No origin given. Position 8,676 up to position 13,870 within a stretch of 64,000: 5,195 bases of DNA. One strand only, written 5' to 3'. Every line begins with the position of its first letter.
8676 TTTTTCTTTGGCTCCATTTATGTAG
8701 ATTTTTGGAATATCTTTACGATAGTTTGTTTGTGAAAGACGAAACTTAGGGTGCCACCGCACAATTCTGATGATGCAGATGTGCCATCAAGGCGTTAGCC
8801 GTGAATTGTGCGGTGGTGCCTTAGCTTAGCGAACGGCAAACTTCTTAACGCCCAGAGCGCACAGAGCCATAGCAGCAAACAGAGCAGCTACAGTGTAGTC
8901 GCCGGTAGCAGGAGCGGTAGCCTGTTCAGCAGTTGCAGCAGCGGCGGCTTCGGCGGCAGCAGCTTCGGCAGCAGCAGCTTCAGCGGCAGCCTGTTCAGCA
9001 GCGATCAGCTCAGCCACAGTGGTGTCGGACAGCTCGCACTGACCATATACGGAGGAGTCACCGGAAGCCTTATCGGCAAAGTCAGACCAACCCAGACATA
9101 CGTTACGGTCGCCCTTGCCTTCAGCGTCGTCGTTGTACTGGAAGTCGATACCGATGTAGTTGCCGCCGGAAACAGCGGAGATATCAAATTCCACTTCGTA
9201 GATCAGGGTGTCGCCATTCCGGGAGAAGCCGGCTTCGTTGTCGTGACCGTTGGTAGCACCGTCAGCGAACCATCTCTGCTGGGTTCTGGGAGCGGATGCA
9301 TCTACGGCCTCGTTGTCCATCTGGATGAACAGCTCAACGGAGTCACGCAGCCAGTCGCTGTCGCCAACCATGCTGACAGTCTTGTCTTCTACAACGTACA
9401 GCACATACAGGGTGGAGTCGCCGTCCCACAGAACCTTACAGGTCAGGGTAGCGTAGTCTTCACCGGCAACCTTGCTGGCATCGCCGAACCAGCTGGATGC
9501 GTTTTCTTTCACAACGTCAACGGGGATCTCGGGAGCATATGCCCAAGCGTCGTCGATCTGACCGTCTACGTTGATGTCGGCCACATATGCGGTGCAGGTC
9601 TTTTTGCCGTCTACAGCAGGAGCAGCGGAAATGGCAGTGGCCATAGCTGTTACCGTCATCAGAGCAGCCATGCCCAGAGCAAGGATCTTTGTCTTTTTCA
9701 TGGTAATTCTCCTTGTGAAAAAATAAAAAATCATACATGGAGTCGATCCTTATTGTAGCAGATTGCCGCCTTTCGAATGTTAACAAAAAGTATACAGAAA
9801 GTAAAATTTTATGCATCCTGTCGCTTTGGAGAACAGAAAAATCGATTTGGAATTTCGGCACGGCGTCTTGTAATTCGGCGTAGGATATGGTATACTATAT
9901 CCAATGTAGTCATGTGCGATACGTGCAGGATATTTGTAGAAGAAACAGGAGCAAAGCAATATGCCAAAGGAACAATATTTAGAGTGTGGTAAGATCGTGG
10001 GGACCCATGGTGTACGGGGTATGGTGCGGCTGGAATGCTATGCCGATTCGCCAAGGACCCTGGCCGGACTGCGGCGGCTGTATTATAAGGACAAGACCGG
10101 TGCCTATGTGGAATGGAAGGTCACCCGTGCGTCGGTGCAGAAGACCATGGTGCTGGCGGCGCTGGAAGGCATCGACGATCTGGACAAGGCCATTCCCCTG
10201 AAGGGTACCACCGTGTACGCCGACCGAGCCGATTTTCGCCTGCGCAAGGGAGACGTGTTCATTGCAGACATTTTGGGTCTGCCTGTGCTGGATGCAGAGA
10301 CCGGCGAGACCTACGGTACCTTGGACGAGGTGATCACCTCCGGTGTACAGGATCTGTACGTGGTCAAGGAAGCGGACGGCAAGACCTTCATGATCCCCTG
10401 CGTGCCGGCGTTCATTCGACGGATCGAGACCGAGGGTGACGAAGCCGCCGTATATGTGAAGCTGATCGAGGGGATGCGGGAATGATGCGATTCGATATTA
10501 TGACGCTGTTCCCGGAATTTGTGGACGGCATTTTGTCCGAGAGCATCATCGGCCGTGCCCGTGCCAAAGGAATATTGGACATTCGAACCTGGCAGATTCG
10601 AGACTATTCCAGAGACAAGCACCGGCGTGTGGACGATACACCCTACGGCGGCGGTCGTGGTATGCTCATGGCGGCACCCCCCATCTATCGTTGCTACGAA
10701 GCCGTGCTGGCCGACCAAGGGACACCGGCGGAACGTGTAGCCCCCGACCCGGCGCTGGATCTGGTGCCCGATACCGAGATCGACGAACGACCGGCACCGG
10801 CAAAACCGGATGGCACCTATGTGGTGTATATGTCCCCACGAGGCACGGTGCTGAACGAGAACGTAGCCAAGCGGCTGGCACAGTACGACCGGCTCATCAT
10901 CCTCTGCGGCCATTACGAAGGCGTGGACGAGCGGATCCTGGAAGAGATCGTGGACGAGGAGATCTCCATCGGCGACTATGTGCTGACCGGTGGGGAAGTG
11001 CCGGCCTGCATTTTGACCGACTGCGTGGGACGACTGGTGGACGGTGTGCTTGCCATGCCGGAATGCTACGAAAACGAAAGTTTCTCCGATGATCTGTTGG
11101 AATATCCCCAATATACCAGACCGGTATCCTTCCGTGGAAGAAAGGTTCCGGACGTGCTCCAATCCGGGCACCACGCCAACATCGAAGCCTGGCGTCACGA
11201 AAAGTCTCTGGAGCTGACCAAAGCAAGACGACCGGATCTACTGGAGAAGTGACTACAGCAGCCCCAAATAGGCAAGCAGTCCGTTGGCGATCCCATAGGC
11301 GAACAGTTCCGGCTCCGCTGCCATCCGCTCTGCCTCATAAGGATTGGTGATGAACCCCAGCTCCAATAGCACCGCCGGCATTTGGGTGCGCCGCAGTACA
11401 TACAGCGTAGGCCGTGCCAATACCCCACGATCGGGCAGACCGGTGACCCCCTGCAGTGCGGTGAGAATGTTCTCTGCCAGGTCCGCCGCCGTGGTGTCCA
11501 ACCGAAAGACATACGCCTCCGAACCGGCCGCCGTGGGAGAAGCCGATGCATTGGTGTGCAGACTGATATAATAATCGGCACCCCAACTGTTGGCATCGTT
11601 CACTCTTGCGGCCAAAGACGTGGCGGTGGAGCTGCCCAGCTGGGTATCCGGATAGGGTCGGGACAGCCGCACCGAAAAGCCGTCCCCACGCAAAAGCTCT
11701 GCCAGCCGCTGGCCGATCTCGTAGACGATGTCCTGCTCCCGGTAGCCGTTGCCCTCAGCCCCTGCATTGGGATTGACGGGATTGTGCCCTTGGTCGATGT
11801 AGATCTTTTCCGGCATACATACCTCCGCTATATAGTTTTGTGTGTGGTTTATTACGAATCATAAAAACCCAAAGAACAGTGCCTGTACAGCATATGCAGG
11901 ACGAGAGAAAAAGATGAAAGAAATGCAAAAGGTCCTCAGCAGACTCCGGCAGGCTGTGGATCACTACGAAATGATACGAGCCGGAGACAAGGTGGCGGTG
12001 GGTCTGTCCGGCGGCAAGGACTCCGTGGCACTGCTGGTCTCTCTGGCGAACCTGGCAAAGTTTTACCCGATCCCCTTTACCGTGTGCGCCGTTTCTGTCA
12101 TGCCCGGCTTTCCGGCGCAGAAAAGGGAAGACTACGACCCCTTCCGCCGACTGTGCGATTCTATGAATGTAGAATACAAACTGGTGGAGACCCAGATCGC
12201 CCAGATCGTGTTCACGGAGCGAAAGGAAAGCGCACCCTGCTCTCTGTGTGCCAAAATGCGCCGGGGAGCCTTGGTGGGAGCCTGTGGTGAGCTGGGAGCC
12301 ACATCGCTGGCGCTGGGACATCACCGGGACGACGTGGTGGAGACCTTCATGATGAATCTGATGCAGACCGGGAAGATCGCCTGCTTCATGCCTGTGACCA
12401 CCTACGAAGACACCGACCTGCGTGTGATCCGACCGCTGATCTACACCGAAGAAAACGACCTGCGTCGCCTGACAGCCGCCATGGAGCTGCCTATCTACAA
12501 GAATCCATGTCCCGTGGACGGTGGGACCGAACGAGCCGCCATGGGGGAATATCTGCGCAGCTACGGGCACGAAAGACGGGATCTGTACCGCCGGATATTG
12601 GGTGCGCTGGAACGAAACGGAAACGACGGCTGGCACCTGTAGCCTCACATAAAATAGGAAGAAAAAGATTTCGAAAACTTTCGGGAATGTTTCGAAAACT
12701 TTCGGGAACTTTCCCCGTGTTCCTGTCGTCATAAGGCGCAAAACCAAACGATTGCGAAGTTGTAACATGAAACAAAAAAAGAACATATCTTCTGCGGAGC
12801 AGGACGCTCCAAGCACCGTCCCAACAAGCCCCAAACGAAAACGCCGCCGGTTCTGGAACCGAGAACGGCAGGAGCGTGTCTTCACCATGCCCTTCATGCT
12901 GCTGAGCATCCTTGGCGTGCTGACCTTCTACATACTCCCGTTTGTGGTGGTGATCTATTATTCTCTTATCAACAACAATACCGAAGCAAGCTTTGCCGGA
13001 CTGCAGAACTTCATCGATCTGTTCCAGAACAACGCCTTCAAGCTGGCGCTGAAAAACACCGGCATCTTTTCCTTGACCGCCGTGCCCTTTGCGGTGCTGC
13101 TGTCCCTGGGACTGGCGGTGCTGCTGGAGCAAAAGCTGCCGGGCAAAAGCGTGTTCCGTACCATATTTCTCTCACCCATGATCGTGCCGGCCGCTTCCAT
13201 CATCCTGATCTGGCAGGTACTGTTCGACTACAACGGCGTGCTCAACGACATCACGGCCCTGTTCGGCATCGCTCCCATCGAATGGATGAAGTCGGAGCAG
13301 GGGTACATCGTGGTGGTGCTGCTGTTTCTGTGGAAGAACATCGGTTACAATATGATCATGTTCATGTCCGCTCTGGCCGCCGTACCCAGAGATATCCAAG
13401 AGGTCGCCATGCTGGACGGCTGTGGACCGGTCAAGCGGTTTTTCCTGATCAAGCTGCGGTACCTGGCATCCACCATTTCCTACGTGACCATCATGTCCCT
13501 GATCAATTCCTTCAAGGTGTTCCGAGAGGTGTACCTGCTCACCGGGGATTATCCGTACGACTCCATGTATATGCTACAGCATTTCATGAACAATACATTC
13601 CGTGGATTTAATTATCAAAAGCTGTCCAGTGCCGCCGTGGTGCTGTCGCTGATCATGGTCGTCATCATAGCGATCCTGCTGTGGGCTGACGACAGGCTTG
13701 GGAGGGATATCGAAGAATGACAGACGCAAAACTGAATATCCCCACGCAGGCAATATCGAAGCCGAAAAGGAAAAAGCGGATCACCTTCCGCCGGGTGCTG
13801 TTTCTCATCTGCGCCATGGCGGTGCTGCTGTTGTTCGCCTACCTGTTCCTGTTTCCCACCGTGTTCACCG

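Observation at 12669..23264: Composite envelope-transport locus: MalFG-type importer permeases + giant-hairpin HlyD adaptor + MacB-PCD-only 2-TM protein + two propeller-SBP lipoproteins, with no ATPase gene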

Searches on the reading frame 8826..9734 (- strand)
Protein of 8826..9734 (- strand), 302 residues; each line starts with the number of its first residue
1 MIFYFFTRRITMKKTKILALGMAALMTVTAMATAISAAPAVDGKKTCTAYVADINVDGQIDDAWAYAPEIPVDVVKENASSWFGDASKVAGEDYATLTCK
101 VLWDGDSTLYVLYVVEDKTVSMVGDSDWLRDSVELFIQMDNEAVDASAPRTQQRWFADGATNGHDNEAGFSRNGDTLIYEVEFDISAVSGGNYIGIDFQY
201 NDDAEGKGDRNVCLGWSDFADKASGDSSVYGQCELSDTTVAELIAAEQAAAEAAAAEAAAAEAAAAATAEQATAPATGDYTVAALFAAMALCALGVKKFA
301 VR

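Call 7: search_protein_families(library=pfam, proteins=[window:8826-9734:-], max_evalue=0.001)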
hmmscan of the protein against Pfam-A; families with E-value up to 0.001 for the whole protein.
window:8826-9734:- (302 aa): 1 family
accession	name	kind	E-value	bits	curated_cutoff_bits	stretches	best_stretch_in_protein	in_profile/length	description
PF06452.16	CBM9_1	-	3.4e-19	69.9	23.4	1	56-237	1-184/185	Carbohydrate family 9 binding domain-like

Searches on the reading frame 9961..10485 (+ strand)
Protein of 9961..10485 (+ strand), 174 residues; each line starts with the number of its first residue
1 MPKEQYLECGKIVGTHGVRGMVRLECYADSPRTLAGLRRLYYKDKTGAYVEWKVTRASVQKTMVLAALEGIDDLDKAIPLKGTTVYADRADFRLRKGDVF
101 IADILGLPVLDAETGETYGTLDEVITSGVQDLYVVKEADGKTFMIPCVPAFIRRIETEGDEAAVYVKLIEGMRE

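Call 7: search_protein_families(library=pfam, proteins=[window:9961-10485:+], max_evalue=0.001)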
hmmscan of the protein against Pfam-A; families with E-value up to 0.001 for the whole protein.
window:9961-10485:+ (174 aa): 3 families
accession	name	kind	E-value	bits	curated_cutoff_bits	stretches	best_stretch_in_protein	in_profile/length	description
PF01782.24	RimM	-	8.3e-19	68.1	23.5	1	9-90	2-83/84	RimM N-terminal domain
PF24986.1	PRC_RimM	-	2.3e-09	37.2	27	1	103-158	3-57/69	RimM PRC barrel domain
PF05239.21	PRC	-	4.7e-06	27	21.2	1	98-160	3-67/78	PRC-barrel domain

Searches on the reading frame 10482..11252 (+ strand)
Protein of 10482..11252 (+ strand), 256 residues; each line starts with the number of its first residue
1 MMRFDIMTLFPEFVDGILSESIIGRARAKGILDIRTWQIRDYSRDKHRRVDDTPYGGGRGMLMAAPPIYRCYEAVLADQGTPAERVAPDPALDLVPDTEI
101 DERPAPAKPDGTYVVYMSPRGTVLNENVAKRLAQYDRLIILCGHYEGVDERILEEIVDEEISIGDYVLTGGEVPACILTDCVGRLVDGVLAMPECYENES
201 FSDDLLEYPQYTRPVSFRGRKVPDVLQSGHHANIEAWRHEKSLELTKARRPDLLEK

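Call 7: search_protein_families(library=pfam, proteins=[window:10482-11252:+], max_evalue=0.001)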
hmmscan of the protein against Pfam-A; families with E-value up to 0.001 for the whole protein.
window:10482-11252:+ (256 aa): 1 family
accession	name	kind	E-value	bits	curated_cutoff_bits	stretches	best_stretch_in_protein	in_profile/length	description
PF01746.26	tRNA_m1G_MT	-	1.9e-54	184.8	27.3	2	111-251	57-195/195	tRNA (Guanine-1)-methyltransferase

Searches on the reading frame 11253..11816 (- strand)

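Call 7: search_protein_families(library=pfam, proteins=[window:11253-11816:-], max_evalue=0.001)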
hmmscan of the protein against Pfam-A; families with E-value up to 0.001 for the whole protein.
window:11253-11816:- (187 aa): 1 family
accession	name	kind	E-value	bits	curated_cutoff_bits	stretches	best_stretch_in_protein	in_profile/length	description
PF01520.23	Amidase_3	-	1.5e-38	133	27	1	5-180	1-172/174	N-acetylmuramoyl-L-alanine amidase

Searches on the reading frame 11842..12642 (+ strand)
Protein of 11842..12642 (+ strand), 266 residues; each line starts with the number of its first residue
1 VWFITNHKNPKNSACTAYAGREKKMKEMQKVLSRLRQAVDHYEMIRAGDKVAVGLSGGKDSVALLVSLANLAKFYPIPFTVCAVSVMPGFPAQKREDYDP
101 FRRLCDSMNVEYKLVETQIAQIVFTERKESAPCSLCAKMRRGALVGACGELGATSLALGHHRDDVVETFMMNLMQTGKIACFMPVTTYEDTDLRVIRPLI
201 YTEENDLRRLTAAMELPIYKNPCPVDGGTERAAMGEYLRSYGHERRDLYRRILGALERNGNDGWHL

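Call 7: search_protein_families(library=pfam, proteins=[window:11842-12642:+], max_evalue=0.001)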
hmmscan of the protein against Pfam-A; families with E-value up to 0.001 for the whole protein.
window:11842-12642:+ (266 aa): 2 families
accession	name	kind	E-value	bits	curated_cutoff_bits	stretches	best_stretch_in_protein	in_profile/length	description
PF01171.26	ATP_bind_3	-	6.2e-20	72.1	27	1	50-216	1-161/182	PP-loop family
PF02540.23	NAD_synthase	-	0.00073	19.2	21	0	33-129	7-93/242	NAD synthase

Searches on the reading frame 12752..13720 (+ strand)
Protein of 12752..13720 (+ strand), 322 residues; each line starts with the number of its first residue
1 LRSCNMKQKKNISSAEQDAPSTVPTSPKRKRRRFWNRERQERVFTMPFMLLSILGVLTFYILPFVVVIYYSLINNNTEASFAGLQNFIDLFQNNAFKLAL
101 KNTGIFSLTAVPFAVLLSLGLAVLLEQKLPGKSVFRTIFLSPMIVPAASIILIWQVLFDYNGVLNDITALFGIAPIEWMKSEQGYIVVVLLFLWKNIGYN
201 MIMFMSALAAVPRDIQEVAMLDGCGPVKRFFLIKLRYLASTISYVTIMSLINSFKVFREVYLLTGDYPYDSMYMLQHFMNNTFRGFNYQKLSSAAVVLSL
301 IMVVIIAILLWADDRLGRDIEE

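Call 4: search_protein_families(library=pfam, proteins=[window:12752-13720:+], max_evalue=0.1)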
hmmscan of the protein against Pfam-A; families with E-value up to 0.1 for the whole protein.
window:12752-13720:+ (322 aa): 2 families
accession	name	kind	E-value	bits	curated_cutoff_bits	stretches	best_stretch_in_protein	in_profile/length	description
PF00528.27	BPD_transp_1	-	2.9e-13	50.4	26.4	1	118-320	5-182/184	Binding-protein-dependent transport system inner membrane component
PF06024.17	Orf78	-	0.0071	17.1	29.4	0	13-81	30-94/101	Orf78 (ac78)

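Call 5: search_protein_families(library=ncbifam, proteins=[window:12752-13720:+], max_evalue=0.1)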
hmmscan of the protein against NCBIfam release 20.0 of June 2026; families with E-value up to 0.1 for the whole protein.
window:12752-13720:+ (322 aa): 11 families
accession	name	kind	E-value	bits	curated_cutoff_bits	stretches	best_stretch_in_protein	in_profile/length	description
NF007852.0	PRK10561.1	equivalog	1.5e-27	97.3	335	1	46-306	13-281/295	sn-glycerol-3-phosphate ABC transporter permease UgpA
NF040931.1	ABC_arch_GlcT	equivalog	5.3e-21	75.5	360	1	53-306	7-264/278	glucose ABC transporter permease GlcT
NF008232.0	PRK10999.1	equivalog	2.6e-18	66.1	392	1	82-268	265-458/520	maltose ABC transporter permease MalF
TIGR00969.1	3a0106s02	subfamily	2e-07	30.7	240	1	53-308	19-265/272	sulfate ABC transporter permease subunit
TIGR01581.1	Mo_ABC_porter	hypoth_equivalog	2.6e-07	30.3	210.3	1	86-310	9-223/225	ABC transporter permease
NF043074.1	MMSYN1_0196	equivalog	1.9e-05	24.1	350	1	44-312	13-262/277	spermidine/putrescine ABC transporter permease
NF006956.0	PRK09433.2-5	equivalog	0.0003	19.5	984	1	89-263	55-224/543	thiamine/thiamine pyrophosphate ABC transporter permease ThiP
TIGR02141.1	modB_ABC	equivalog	0.00038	20.1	182.6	1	107-307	7-203/208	molybdate ABC transporter permease subunit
NF006953.0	PRK09433.1-4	equivalog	0.0017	17.3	970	1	101-320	61-268/536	thiamine/thiamine pyrophosphate ABC transporter permease ThiP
NF046005.2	near_gluc_PtsG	equivalog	0.013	15.7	45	0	9-57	31-81/85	MPN207a family PTS transporter accessory protein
NF007889.0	PRK10592.1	equivalog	0.026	14.1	476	1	53-298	16-250/281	putrescine ABC transporter permease PotI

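Call 70: search_solved_structures(query=window:12767-13720:+, max_evalue=0.001)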
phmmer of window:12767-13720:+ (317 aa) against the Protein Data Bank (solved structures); distinct sequences matched with E-value up to 0.001: 7.
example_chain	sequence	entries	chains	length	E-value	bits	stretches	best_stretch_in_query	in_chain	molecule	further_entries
7cad_A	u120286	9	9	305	4.8e-19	72.3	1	42-304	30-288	ABC sugar transporter, permease component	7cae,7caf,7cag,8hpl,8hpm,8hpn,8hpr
2r6g_F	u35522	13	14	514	2.9e-18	69.7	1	91-264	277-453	Maltose transport system permease protein malF | Maltose transporter subunit; membrane component of ABC superfamily | Maltose/maltodextrin transport system perm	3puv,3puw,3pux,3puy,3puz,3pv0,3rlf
9nxc_H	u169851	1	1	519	3e-18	69.7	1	91-264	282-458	Maltose/maltodextrin transport system permease protein MalF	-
3fh6_F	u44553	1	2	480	3.1e-18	69.6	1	91-264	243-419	Maltose transport system permease protein malF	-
8ja7_A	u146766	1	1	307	5.1e-16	62.4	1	41-304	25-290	Trehalose transport system permease protein SugA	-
4tqu_M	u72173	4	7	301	5.8e-10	42.5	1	43-306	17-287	AlgM1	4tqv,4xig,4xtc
2onk_C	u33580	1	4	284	0.00053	22.9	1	48-306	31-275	Molybdate/tungstate ABC transporter, permease protein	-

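Call 77: search_protein_families(library=padloc, proteins=[window:12767-13720:+], max_evalue=0.001)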
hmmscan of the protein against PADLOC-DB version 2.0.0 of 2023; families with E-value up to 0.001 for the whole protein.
window:12767-13720:+ (317 aa): 0 families
